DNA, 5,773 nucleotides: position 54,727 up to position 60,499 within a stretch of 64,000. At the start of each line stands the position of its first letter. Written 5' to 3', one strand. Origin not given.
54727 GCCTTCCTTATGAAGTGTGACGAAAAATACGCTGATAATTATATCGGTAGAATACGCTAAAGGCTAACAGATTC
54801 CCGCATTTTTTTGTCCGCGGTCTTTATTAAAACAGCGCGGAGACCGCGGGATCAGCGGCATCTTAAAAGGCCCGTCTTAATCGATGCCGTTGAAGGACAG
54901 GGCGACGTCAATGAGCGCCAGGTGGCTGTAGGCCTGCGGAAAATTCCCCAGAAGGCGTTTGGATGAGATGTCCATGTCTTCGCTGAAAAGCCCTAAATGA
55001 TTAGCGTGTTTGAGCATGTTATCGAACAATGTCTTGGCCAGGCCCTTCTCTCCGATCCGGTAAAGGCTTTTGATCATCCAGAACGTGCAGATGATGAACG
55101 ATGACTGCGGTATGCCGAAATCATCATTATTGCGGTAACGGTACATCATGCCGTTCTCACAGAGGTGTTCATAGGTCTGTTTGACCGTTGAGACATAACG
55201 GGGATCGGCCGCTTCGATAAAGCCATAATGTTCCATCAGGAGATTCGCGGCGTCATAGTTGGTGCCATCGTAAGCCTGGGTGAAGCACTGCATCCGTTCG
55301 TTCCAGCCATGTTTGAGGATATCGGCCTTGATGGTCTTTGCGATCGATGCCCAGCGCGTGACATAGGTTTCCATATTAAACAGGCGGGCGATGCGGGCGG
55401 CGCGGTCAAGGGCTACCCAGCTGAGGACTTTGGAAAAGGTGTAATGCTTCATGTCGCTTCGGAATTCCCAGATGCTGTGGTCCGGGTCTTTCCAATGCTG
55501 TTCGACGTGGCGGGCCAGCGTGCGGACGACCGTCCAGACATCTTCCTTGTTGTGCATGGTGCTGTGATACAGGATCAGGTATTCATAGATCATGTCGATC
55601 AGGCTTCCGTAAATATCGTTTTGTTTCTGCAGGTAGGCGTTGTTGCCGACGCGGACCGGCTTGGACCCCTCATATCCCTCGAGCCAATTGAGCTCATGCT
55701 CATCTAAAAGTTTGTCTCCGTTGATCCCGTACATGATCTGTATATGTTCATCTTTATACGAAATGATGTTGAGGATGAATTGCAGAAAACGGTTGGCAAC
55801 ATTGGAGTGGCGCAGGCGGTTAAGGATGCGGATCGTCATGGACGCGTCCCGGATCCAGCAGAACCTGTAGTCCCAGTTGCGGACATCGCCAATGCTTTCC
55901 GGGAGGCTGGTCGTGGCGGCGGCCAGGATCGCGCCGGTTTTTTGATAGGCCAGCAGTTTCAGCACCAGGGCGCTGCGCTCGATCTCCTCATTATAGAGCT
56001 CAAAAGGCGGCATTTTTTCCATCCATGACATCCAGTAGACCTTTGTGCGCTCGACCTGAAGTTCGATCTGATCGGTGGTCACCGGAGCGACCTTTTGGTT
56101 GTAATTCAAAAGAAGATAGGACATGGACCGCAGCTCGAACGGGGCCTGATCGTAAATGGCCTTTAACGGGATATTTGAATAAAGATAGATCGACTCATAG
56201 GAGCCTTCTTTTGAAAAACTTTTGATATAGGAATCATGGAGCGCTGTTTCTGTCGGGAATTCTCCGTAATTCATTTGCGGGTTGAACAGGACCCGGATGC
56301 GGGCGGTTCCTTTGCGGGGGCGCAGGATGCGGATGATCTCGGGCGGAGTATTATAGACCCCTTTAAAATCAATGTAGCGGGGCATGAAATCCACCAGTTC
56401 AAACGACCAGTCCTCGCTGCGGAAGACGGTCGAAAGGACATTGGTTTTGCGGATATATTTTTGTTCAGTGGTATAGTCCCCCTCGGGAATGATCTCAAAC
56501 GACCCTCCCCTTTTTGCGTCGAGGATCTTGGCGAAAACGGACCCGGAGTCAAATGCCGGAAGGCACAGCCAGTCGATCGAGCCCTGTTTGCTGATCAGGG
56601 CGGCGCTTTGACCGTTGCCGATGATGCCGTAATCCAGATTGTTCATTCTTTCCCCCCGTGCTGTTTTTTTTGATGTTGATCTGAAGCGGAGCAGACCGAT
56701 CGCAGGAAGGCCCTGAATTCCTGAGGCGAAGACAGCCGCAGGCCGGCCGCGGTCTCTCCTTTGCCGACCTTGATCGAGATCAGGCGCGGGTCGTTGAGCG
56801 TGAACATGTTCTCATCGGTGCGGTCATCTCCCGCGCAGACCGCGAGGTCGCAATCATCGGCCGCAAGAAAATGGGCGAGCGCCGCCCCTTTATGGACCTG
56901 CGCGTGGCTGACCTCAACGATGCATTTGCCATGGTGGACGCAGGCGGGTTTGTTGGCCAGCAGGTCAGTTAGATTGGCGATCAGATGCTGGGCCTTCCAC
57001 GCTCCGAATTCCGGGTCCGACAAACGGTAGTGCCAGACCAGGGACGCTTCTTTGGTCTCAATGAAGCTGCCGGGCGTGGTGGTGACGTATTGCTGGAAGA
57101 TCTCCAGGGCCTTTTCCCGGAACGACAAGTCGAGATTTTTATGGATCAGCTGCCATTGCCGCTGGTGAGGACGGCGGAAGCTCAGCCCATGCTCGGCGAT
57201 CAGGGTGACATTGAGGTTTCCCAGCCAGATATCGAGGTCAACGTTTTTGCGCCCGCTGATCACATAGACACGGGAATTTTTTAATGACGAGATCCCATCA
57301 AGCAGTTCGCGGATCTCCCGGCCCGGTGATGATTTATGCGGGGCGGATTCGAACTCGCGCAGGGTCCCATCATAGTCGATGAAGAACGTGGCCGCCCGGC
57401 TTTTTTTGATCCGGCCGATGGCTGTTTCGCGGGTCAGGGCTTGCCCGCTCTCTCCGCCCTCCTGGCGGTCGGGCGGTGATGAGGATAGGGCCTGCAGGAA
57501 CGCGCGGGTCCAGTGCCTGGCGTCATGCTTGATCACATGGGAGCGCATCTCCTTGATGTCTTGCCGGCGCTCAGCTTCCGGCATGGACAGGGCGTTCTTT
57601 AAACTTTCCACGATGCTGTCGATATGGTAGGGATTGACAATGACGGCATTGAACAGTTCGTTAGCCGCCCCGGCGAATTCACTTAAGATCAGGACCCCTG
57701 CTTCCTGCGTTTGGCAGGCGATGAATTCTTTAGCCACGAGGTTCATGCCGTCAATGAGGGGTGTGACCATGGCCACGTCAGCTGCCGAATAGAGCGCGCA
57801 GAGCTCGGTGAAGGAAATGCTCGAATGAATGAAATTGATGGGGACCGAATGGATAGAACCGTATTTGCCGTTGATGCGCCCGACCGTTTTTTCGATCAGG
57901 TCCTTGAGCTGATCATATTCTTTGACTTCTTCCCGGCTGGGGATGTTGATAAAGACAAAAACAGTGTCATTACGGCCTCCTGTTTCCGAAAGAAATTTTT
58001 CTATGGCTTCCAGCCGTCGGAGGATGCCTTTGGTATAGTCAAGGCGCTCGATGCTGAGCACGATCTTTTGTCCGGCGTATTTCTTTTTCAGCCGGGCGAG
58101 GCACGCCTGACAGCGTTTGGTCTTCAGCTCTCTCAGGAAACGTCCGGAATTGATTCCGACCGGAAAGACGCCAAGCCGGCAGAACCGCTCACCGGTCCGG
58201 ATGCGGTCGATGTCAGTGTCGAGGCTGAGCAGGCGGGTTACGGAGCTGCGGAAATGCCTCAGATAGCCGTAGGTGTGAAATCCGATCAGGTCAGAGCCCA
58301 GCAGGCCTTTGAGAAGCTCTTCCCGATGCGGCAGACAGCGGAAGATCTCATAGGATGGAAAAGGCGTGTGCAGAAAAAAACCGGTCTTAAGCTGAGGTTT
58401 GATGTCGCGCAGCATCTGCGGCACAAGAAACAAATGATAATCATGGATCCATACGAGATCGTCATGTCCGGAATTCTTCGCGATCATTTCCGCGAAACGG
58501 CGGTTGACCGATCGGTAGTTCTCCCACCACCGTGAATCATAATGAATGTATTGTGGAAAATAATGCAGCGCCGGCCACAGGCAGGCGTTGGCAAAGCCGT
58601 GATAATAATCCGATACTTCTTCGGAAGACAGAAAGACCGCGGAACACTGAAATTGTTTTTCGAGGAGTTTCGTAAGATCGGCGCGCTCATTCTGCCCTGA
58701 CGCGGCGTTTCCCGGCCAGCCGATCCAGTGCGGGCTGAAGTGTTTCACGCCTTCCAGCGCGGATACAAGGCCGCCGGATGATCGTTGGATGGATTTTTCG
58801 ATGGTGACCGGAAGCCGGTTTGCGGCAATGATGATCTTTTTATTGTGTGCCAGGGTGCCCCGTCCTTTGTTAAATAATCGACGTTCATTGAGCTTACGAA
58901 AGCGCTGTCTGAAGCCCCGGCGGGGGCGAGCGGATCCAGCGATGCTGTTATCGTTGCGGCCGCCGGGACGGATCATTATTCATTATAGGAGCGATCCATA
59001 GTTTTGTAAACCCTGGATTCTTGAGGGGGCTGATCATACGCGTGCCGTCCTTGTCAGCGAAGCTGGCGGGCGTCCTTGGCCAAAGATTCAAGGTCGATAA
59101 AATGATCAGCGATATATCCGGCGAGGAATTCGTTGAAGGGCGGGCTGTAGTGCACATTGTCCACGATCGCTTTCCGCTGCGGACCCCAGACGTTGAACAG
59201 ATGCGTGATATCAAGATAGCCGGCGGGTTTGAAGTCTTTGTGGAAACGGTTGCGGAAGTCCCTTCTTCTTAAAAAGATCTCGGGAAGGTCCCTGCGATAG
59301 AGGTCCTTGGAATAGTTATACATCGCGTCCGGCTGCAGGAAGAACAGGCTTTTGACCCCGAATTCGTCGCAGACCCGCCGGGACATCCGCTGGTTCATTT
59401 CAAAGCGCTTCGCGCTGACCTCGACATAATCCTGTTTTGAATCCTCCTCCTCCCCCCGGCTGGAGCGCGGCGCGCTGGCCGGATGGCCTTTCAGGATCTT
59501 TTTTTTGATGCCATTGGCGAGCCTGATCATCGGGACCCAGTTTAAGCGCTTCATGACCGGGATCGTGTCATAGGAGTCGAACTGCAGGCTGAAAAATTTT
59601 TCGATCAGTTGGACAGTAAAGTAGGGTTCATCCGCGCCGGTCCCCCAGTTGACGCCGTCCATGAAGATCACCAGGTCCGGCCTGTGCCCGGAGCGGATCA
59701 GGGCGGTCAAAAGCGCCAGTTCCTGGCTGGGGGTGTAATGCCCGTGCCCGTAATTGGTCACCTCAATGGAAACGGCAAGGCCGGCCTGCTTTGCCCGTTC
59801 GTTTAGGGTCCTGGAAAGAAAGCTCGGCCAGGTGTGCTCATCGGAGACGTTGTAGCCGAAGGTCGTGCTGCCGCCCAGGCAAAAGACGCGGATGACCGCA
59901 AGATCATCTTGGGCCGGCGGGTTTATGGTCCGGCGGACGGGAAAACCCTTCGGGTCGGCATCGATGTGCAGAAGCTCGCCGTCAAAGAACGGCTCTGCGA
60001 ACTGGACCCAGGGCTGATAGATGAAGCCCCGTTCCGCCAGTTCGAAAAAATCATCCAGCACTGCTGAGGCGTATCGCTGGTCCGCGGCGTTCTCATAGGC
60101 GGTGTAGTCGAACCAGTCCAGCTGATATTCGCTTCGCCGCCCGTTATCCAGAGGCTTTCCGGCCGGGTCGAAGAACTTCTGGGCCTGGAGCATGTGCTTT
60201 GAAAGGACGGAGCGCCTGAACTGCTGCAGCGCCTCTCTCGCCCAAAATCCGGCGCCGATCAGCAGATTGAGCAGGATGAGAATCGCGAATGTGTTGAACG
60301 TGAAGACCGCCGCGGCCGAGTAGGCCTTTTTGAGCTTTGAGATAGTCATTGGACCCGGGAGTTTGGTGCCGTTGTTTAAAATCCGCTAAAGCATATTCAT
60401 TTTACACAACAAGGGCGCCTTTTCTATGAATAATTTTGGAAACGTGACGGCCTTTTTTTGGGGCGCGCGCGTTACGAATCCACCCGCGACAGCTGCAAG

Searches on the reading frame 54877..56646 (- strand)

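Call 89: search_protein_families(library=pfam, proteins=[window:54877-56646:-], max_evalue=0.00001)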
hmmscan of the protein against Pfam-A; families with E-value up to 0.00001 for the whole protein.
window:54877-56646:- (589 aa): 2 families
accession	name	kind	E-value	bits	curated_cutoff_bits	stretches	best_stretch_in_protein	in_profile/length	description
PF00723.27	Glyco_hydro_15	-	4.4e-64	217.4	22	1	220-530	5-331/427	Glycosyl hydrolases family 15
PF19291.4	TREH_N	-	2.2e-15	56.9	23.1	1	8-138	20-139/211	Trehalase-like, N-terminal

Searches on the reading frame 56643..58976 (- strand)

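Call 89: search_protein_families(library=pfam, proteins=[window:56643-58976:-], max_evalue=0.00001)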
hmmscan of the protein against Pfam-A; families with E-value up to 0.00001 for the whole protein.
window:56643-58976:- (777 aa): 2 families
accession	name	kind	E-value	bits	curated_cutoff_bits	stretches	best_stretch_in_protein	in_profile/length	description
PF00982.27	Glyco_transf_20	-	6.6e-155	516.9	32.5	1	55-498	10-472/473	Glycosyltransferase family 20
PF02358.22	Trehalose_PPase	-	1.3e-47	162.3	27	1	532-731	1-206/235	Trehalose-phosphatase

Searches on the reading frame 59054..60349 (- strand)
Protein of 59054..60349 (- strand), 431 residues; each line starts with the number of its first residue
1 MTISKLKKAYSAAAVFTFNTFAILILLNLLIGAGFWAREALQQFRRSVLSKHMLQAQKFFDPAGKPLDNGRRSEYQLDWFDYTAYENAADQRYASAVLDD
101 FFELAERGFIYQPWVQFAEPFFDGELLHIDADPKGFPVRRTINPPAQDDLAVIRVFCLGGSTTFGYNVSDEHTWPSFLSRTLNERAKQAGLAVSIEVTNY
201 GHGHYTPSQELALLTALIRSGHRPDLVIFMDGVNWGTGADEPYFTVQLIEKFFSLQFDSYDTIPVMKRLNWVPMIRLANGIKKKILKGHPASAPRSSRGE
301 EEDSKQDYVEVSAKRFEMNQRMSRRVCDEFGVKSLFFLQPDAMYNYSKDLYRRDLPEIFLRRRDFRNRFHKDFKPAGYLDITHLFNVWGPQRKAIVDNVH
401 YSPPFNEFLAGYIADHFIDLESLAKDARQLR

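Call 89: search_protein_families(library=pfam, proteins=[window:59054-60349:-], max_evalue=0.00001)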
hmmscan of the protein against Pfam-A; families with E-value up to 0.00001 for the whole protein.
window:59054-60349:- (431 aa): 1 family
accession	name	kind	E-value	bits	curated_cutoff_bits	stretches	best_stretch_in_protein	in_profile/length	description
PF13472.12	Lipase_GDSL_2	-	2e-06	28.9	32.9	1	157-234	1-73/178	GDSL-like Lipase/Acylhydrolase family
